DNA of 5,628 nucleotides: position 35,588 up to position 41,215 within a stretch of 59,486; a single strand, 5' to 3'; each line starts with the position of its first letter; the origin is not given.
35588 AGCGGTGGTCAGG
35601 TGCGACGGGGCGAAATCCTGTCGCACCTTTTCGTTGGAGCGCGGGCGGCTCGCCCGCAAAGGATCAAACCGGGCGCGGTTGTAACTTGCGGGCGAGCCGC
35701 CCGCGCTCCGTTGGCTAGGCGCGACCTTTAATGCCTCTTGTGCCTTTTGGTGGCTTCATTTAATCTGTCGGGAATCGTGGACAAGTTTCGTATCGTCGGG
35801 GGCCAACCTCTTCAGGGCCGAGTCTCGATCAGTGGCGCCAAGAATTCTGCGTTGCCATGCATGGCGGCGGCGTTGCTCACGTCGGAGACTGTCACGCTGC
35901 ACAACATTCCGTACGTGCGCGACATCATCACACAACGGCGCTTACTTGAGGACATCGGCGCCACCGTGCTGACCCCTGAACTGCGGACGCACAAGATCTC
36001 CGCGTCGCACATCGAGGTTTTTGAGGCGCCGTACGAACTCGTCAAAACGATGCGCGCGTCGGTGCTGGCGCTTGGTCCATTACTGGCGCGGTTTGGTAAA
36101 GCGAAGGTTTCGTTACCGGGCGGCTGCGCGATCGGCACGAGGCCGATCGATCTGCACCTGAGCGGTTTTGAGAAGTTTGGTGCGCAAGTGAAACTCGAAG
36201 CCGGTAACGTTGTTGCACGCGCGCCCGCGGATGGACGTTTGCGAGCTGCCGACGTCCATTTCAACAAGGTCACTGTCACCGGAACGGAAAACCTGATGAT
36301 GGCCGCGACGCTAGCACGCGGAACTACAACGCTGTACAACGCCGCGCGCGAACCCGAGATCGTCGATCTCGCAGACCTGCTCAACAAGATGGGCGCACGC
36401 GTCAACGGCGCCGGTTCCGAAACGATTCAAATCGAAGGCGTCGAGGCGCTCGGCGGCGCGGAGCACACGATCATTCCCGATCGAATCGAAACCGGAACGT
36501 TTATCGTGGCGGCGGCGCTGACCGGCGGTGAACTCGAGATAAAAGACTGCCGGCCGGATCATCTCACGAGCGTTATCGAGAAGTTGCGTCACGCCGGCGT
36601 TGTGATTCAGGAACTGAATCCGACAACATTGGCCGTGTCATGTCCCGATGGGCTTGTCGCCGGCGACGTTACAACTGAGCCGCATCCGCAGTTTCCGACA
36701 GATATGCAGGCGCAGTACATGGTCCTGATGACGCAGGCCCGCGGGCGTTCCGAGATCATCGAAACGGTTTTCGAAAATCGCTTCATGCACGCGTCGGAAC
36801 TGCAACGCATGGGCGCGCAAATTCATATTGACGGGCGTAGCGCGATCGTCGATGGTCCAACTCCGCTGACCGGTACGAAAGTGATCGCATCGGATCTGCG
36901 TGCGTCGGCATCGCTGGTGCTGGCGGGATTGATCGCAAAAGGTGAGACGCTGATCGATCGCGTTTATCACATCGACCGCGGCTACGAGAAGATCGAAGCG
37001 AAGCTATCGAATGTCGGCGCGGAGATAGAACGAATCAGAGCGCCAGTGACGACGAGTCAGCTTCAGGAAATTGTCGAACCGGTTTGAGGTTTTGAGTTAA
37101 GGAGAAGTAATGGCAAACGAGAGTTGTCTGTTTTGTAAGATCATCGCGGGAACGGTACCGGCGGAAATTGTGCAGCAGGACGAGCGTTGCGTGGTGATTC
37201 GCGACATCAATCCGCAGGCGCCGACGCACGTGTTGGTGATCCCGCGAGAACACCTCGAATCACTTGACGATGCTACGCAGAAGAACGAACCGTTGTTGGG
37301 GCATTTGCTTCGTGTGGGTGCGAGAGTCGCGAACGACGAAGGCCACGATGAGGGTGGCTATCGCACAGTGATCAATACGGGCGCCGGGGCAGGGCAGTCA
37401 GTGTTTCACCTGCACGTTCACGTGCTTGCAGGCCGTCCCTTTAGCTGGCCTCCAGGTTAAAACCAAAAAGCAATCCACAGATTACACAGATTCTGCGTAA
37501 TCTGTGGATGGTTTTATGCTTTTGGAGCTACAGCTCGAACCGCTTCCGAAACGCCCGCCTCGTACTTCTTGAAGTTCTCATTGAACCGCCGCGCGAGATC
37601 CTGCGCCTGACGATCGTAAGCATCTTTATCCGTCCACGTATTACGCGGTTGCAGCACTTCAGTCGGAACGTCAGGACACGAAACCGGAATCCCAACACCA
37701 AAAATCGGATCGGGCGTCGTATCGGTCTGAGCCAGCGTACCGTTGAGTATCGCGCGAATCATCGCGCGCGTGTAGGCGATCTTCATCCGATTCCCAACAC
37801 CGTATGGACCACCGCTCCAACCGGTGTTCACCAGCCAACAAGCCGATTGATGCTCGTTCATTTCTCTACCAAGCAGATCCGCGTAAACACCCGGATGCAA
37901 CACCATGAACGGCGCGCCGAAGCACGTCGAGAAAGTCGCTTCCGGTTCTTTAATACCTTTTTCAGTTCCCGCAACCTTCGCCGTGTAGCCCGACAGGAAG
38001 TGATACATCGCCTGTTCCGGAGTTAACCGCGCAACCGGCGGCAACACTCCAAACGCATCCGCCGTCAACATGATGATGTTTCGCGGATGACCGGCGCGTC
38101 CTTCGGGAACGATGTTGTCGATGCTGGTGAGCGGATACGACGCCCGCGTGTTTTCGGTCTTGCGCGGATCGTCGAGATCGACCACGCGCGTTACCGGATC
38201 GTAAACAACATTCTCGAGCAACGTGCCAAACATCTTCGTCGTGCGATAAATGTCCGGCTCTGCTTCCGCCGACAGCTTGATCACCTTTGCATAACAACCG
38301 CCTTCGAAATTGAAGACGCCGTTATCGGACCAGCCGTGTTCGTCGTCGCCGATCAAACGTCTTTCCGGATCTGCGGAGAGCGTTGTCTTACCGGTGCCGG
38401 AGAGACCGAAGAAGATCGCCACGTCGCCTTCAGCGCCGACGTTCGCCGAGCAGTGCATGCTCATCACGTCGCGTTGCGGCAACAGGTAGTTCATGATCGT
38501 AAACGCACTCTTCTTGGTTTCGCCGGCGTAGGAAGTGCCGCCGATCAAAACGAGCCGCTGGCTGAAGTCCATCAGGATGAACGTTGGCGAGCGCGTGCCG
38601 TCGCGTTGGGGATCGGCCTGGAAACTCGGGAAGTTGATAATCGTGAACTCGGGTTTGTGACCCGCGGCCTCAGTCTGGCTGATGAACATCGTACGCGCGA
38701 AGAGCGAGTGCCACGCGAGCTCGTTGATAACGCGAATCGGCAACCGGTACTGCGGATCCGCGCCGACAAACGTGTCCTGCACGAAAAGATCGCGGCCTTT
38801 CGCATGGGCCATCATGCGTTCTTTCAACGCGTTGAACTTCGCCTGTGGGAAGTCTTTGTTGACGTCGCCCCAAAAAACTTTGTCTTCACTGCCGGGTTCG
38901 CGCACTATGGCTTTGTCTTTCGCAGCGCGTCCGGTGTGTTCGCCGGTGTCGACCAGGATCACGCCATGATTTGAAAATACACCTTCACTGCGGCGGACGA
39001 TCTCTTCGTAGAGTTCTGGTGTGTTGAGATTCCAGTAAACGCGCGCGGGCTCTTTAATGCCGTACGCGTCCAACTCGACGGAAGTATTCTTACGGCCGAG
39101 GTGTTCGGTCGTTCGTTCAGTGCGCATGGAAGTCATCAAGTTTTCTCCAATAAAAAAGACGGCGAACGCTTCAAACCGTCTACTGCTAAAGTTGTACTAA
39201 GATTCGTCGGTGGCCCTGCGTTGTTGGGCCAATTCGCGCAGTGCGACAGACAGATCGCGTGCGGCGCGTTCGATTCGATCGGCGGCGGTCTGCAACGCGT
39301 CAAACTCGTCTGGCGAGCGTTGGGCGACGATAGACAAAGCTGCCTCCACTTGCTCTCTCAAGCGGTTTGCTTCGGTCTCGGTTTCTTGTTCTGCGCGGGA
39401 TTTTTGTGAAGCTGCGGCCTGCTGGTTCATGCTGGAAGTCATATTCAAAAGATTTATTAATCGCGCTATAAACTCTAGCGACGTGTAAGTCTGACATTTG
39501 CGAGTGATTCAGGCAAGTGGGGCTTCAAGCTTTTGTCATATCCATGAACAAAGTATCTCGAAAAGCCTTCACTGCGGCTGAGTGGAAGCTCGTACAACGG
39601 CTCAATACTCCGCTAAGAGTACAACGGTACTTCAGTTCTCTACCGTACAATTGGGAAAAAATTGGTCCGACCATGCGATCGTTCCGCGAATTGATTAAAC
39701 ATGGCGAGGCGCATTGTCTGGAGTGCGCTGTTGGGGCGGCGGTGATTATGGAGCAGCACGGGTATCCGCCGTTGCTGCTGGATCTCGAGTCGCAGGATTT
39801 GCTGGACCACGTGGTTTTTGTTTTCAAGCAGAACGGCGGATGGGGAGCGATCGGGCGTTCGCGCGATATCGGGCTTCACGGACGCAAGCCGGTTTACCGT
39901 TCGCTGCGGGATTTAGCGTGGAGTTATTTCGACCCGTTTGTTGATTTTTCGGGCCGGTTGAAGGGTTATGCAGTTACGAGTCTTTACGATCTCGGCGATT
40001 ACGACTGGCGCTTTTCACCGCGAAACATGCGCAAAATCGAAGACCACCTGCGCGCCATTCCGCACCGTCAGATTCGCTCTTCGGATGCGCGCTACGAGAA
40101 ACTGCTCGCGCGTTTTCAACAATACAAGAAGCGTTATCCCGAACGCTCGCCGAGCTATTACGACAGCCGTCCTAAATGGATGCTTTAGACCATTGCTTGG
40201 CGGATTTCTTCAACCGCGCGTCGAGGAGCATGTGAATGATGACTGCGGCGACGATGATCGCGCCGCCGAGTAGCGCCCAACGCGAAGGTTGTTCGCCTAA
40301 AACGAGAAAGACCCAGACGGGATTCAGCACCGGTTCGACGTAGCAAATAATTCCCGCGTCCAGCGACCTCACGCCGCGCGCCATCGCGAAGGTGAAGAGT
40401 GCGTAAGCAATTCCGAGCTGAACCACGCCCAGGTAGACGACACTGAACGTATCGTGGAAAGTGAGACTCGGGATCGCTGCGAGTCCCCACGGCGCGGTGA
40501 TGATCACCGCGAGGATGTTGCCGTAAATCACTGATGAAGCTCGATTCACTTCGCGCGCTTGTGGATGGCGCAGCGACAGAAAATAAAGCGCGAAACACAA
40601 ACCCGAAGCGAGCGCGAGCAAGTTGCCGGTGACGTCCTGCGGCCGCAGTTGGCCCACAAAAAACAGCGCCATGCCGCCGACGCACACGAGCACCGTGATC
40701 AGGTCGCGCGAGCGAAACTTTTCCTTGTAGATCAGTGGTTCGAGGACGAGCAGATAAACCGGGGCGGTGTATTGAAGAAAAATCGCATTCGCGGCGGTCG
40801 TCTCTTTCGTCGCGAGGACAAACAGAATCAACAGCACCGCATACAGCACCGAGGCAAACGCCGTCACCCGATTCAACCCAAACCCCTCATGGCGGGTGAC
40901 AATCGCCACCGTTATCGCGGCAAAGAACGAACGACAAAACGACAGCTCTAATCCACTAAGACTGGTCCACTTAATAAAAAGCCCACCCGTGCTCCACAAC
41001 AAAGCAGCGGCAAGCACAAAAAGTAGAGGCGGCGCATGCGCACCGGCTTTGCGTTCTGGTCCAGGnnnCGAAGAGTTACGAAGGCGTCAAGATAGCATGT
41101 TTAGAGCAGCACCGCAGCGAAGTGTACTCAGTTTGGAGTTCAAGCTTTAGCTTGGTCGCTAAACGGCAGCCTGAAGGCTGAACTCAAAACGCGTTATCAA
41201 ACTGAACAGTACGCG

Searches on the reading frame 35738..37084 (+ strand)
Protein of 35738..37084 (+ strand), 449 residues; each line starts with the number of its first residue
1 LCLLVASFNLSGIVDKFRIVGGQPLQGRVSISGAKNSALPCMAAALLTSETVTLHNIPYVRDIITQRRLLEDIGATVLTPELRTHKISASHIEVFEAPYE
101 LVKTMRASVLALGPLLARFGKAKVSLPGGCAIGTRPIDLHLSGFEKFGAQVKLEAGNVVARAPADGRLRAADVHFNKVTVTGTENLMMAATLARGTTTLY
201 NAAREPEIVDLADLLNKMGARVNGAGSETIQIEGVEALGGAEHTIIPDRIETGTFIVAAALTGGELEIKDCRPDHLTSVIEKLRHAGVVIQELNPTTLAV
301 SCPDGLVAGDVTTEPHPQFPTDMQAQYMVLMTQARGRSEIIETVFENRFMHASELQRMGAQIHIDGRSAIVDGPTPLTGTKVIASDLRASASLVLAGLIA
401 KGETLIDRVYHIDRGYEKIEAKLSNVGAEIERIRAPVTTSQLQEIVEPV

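Call 56: search_protein_families(library=pfam, proteins=[window:35738-37084:+], max_evalue=0.000001)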
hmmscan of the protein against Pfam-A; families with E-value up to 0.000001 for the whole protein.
window:35738-37084:+ (449 aa): 1 family
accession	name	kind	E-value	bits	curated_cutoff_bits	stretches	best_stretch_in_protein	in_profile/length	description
PF00275.25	EPSP_synthase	-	5.9e-107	358.4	22.8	1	21-423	3-417/417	EPSP synthase (3-phosphoshikimate 1-carboxyvinyltransferase)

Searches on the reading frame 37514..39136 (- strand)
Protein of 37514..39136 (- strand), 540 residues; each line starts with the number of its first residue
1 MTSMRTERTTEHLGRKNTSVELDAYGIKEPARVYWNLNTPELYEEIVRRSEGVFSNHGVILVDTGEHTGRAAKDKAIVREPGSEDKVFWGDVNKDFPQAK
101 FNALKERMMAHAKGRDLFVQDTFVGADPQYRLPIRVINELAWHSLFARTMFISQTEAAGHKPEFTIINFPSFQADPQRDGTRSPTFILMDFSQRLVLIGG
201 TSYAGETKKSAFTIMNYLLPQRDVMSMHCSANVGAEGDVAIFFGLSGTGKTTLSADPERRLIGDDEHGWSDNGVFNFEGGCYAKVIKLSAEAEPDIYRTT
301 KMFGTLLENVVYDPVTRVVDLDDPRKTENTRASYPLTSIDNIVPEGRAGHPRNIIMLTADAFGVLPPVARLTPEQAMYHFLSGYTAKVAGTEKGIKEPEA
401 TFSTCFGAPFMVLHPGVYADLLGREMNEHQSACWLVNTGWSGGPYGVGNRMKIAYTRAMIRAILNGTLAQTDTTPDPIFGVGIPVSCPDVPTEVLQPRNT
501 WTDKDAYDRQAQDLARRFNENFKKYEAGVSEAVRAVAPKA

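Call 56: search_protein_families(library=pfam, proteins=[window:37514-39136:-], max_evalue=0.000001)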
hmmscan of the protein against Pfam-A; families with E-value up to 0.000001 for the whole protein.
window:37514-39136:- (540 aa): 1 family
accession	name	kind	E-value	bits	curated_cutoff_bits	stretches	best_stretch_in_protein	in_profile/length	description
PF01293.25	PEPCK_ATP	-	1.4e-220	733.3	26.5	1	32-493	2-465/465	Phosphoenolpyruvate carboxykinase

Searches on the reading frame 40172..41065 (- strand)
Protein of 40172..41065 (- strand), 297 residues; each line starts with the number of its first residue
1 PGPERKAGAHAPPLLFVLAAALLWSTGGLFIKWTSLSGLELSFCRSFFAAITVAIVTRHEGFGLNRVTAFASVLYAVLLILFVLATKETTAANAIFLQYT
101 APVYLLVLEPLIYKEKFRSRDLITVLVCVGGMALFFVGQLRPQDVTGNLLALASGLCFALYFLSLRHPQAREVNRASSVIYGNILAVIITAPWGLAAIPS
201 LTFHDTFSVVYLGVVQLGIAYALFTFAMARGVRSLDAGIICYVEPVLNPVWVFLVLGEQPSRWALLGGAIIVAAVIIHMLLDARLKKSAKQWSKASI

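Call 56: search_protein_families(library=pfam, proteins=[window:40172-41065:-], max_evalue=0.000001)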
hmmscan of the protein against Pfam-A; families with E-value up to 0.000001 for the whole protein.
window:40172-41065:- (297 aa): 1 family
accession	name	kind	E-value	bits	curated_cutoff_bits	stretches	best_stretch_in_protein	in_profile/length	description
PF00892.27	EamA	-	1.1e-28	100.7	28.2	2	14-136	4-134/135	EamA-like transporter family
